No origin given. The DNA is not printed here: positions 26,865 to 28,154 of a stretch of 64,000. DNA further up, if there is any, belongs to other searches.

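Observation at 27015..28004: Sortase-fold membrane protein with both catalytic residues substituted (His to Arg, Cys to Ser)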

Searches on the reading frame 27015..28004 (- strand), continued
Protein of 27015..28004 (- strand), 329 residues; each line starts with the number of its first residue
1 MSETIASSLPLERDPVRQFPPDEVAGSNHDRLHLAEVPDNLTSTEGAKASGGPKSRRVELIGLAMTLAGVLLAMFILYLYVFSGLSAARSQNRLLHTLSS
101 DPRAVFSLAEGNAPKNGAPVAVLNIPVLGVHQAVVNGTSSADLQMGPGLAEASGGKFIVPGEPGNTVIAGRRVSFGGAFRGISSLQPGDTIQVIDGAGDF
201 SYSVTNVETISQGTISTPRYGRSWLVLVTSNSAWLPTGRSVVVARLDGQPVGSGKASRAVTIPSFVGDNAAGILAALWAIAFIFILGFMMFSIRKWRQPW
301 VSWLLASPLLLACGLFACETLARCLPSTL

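Call 22: fold_search(model_id=the predicted structure, library=pdb)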
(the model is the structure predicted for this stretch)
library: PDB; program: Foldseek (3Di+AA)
matches with E <= 10: 287; with E <= 0.001: 102
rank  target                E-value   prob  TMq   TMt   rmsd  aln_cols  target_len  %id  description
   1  4d70_A                5.0e-08  1.00  0.34  0.65   5.6       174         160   22  Structural, biophysical and biochemical analyses of a Clostridium perfringens Sortase D5 transpeptidase (released 2015-07-15)
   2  7d6t_B                6.7e-07  1.00  0.29  0.49   9.3       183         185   17  X-ray structure of Clostridium perfringens sortase C with the C-terminal cell wall sorting motif. (released 2021-06-02)
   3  6ixz_A                7.1e-07  1.00  0.31  0.50   7.7       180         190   17  X-ray structure of sortase C from Clostridium perfringens SM101 (released 2019-08-14)
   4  6ixz_B                1.2e-06  1.00  0.28  0.50   9.0       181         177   15  X-ray structure of sortase C from Clostridium perfringens SM101 (released 2019-08-14)
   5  3rcc_Q                1.3e-06  1.00  0.27  0.59   6.8       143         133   20  Crystal Structure of the Streptococcus agalactiae Sortase A (released 2011-09-07)
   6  7d6t_A                1.4e-06  1.00  0.28  0.47   9.0       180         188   17  X-ray structure of Clostridium perfringens sortase C with the C-terminal cell wall sorting motif. (released 2021-06-02)
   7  3rcc_N                2.0e-06  1.00  0.27  0.55   7.2       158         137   20  Crystal Structure of the Streptococcus agalactiae Sortase A (released 2011-09-07)
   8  7cg9                  2.1e-06  1.00  0.27  0.44  14.2       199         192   19  Crystal structure of pilin-specific sortase SrtC1 from Lactobacillus rhamnosus GG (released 2022-03-02)
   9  9iv0_A                2.4e-06  1.00  0.28  0.50   7.2       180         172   20  Crystal Structure of Sortase E mutant Y128F from Thermobifida fusca (released 2025-07-23)
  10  9iok_A                2.4e-06  1.00  0.28  0.50   7.5       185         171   20  Crystal Structure of Sortase E from Thermobifida fusca (released 2025-07-09)
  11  9m2n_A                2.7e-06  1.00  0.29  0.51   7.1       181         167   19  Crystal Structure of the double mutant (Y128A and C222A) of Sortase E mutant from Thermobifida fusca (released 2026-03-04)
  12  9m5j_A                2.7e-06  1.00  0.29  0.51   7.3       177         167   21  Crystal Structure of the double mutant (P94A and Y128A) of Sortase E from Thermobifida fusca (released 2026-03-11)
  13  3tbe_A                2.8e-06  1.00  0.27  0.43   9.4       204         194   13  The crystal structure of the complex of Streptococcus agalactiae sortase C1 and MTSET (released 2011-10-26)
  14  3tbe_C                3.0e-06  1.00  0.30  0.48   8.4       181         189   15  The crystal structure of the complex of Streptococcus agalactiae sortase C1 and MTSET (released 2011-10-26)
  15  4g1j_A                3.0e-06  1.00  0.28  0.43   9.4       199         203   14  Sortase C1 of GBS Pilus Island 1 (released 2012-12-05)
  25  5go5                  4.2e-06  1.00  0.29  0.56   6.3       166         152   27  Structure of sortase E from Streptomyces avermitilis (released 2017-03-15)
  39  5go6                  9.0e-06  1.00  0.28  0.56   6.1       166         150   28  Structure of sortase E T196V mutant from Streptomyces avermitilis (released 2017-07-26)
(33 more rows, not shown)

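Call 29: find_homologous_proteins(query=A2, max_evalue=1e-20)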
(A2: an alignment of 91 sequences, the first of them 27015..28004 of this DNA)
Query A2 (91 sequences) (329 aa, profile of the alignment): 55 proteins with E <= 1e-20 among 8000 candidates.
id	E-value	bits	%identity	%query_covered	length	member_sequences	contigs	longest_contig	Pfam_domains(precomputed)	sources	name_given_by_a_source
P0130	9.7e-103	362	31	84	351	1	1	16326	PF04203.19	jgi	jgi:sortase A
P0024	1.1e-99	352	57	92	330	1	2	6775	PF04203.19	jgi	jgi:sortase A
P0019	3.9e-99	350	57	95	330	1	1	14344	PF04203.19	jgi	jgi:sortase A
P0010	6.9e-98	346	66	86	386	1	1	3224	PF04203.19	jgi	jgi:sortase A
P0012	2.2e-97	344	63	90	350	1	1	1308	PF04203.19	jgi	jgi:sortase A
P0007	2.3e-95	338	63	93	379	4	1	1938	PF04203.19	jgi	-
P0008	6.4e-95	336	63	88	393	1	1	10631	PF04203.19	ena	-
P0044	1.5e-93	332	48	75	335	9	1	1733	PF04203.19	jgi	-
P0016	2.5e-93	331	60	92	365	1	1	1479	PF04203.19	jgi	jgi:sortase A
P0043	2.9e-93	331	50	75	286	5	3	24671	PF04203.19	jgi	jgi:sortase A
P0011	4.2e-93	330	66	83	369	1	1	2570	PF04203.19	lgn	-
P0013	4.4e-93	330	65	86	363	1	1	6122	PF04203.19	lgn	-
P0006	5.9e-93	330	69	83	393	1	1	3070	PF04203.19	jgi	jgi:sortase A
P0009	6.7e-93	330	63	90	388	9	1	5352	PF04203.19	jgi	jgi:sortase A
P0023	8.1e-93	329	62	85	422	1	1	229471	PF00805.29,PF04203.19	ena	-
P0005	8.7e-93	329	68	85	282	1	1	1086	PF04203.19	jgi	jgi:sortase A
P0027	9.0e-93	329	59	84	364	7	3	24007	PF04203.19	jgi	jgi:sortase A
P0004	1.6e-92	328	65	100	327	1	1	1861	PF04203.19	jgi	jgi:sortase A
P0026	5.8e-92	327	61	84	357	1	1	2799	PF04203.19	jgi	-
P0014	8.5e-92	326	62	88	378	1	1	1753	PF04203.19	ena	-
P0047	9.3e-92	326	47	82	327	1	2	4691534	PF04203.19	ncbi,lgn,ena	-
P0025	1.0e-91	326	62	84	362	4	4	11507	PF04203.19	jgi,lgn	jgi:sortase A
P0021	2.4e-91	325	63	84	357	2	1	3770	PF04203.19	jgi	jgi:LPXTG-site transpeptidase (sortase) family protein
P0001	3.1e-91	324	100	100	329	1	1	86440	PF04203.19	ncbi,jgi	ncbi:MAG: sortase [Acidimicrobiales bacterium]|jgi:sortase A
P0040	4.2e-91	324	53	83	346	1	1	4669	PF04203.19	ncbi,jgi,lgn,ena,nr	ncbi:MAG TPA: class E sortase [Acidimicrobiales bacterium]|nr:class E sortase [Acidimicrobiales bact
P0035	5.5e-91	323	54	91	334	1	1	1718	PF04203.19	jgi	jgi:sortase A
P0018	5.8e-91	323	64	83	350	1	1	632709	PF04203.19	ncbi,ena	-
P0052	7.2e-91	323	47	82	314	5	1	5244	PF04203.19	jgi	jgi:sortase A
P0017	1.3e-90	322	64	86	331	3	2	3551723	PF04203.19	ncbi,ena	-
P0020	1.6e-90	322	60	90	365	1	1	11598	PF04203.19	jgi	jgi:sortase A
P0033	3.2e-90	321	53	97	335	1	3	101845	PF04203.19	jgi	jgi:sortase A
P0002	5.6e-90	320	86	100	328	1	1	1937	PF04203.19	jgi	jgi:sortase A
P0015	8.4e-90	319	65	83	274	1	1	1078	PF04203.19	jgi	jgi:sortase A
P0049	1.8e-89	318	47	82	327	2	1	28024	PF04203.19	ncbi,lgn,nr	ncbi:MAG TPA: class E sortase [Acidimicrobiales bacterium]|nr:class E sortase [Acidimicrobiales bact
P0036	3.3e-89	317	50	100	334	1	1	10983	PF04203.19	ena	-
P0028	4.4e-89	317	61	83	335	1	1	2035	PF04203.19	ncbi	-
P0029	4.6e-89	317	54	100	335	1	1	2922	PF04203.19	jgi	jgi:sortase A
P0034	3.1e-88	314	55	82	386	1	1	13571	PF04203.19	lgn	-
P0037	1.3e-87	312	54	89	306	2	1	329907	PF04203.19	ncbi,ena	-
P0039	3.7e-87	311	52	96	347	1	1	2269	PF04203.19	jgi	jgi:sortase A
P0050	5.5e-87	310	47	83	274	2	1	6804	PF04203.19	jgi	-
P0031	8.7e-87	310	52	98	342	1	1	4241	PF04203.19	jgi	jgi:sortase A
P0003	1.1e-86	309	76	100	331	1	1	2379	PF04203.19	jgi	jgi:sortase A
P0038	2.3e-86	308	50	100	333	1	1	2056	PF04203.19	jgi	jgi:LPXTG-site transpeptidase (sortase) family protein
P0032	5.7e-86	307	60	84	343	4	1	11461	PF04203.19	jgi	jgi:sortase A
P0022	8.5e-86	306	68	79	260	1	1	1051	PF04203.19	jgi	jgi:sortase A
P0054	2.1e-84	302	46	82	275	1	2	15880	PF04203.19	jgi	jgi:sortase A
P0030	9.2e-84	300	64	78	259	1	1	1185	PF04203.19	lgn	-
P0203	2.8e-72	262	40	56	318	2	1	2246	PF04203.19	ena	-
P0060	1.2e-65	240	44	62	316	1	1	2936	PF04203.19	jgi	jgi:sortase A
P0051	6.8e-64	234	57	61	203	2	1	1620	PF04203.19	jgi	jgi:sortase A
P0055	1.1e-53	201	63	48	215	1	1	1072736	PF04203.19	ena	-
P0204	2.4e-48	183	69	48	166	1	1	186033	PF04203.19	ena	-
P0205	2.4e-35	140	30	52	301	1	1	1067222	PF04203.19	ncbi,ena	-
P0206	1.1e-21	96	35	39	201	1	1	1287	PF04203.19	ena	-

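Call 30: list_cluster_members(proteins=[P0096, P0115, P0120, P0147, P0155, P0183, P0110, P0193, P0202, P0066])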
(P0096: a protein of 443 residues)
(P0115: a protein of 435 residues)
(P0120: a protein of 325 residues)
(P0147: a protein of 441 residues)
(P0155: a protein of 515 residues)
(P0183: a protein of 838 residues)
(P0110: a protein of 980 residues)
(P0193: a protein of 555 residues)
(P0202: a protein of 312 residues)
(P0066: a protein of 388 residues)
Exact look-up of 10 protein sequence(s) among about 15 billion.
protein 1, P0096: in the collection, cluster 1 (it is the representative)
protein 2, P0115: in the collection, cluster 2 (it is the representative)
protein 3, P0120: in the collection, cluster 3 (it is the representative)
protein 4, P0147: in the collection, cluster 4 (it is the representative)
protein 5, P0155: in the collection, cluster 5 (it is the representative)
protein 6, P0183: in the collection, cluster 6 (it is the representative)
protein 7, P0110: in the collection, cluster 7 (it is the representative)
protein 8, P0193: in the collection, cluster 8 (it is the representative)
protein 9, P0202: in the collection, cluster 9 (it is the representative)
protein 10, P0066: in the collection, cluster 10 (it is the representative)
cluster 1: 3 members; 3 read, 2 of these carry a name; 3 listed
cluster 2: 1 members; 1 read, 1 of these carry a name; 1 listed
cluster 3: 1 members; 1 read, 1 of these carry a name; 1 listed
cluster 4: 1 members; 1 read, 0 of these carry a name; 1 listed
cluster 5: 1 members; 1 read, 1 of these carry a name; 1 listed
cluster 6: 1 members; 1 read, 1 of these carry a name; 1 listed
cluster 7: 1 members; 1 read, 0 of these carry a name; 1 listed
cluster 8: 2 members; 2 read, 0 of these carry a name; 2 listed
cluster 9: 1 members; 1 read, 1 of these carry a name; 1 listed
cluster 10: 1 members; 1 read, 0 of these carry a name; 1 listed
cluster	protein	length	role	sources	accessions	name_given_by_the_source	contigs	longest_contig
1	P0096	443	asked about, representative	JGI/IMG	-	sortase A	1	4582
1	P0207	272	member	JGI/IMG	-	sortase A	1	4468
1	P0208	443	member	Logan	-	-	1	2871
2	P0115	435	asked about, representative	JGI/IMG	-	sortase A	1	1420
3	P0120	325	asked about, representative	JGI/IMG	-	sortase A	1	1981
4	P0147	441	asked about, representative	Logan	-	-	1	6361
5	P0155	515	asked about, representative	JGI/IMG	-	LPXTG-site transpeptidase (sortase) family protein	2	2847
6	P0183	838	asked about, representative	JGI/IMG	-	LPXTG-site transpeptidase (sortase) family protein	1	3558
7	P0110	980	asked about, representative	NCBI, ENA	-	-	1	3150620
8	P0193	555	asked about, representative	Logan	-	-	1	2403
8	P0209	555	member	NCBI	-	-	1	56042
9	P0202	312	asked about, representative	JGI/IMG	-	sortase A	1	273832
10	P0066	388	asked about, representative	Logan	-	-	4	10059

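Call 31: find_encoding_contigs(protein=P0130, flank=10000, max_places=2)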
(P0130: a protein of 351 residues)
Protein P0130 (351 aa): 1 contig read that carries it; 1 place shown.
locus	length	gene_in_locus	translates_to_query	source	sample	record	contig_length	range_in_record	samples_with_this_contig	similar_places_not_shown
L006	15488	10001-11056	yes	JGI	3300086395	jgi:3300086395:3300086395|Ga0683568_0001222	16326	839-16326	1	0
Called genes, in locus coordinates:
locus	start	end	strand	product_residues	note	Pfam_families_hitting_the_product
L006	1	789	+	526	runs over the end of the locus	PF13360:PQQ_2, PF13570:Beta-prop_ACSF4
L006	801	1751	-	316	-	PF01694:Rhomboid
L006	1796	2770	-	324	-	PF01545:Cation_efflux, PF16916:ZT_dimer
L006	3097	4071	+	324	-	PF00528:BPD_transp_1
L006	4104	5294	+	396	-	PF00528:BPD_transp_1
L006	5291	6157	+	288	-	PF00005:ABC_tran, PF02463:SMC_N, PF13304:AAA_21 (weak)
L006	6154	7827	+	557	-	PF12849:PBP_like_2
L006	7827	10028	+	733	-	-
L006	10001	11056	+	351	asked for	PF04203:Sortase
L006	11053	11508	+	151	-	-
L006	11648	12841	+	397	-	PF12849:PBP_like_2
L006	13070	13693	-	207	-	-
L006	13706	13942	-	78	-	-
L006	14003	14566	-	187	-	-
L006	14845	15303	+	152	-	PF04203:Sortase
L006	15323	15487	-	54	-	?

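Call 32: find_encoding_contigs(protein=P0205, flank=10000, max_places=2)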
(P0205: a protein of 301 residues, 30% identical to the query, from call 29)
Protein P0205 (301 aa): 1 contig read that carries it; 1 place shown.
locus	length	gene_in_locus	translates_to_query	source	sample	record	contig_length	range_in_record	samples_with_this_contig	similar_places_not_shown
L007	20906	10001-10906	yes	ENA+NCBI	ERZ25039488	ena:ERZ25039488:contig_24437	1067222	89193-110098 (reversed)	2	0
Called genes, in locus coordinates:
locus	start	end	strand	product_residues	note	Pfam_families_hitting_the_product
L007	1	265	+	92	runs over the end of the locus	PF01740:STAS, PF13466:STAS_2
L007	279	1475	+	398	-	PF02073:Peptidase_M29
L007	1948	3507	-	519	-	PF13487:HD_5, PF01966:HD, PF00196:GerE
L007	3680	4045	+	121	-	PF02635:DsrE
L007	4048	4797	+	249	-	-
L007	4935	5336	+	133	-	-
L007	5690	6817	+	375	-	PF00586:AIRS, PF02769:AIRS_C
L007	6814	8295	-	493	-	PF05977:MFS_3 (weak), PF07690:MFS_1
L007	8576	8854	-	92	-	PF20660:DUF6812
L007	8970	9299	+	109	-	-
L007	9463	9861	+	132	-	-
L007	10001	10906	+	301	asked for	PF04203:Sortase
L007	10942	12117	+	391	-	PF00083:Sugar_tr, PF07690:MFS_1, PF06779:MFS_4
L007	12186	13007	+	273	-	PF13641:Glyco_tranf_2_3, PF00535:Glycos_transf_2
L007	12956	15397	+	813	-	PF02366:PMT (weak)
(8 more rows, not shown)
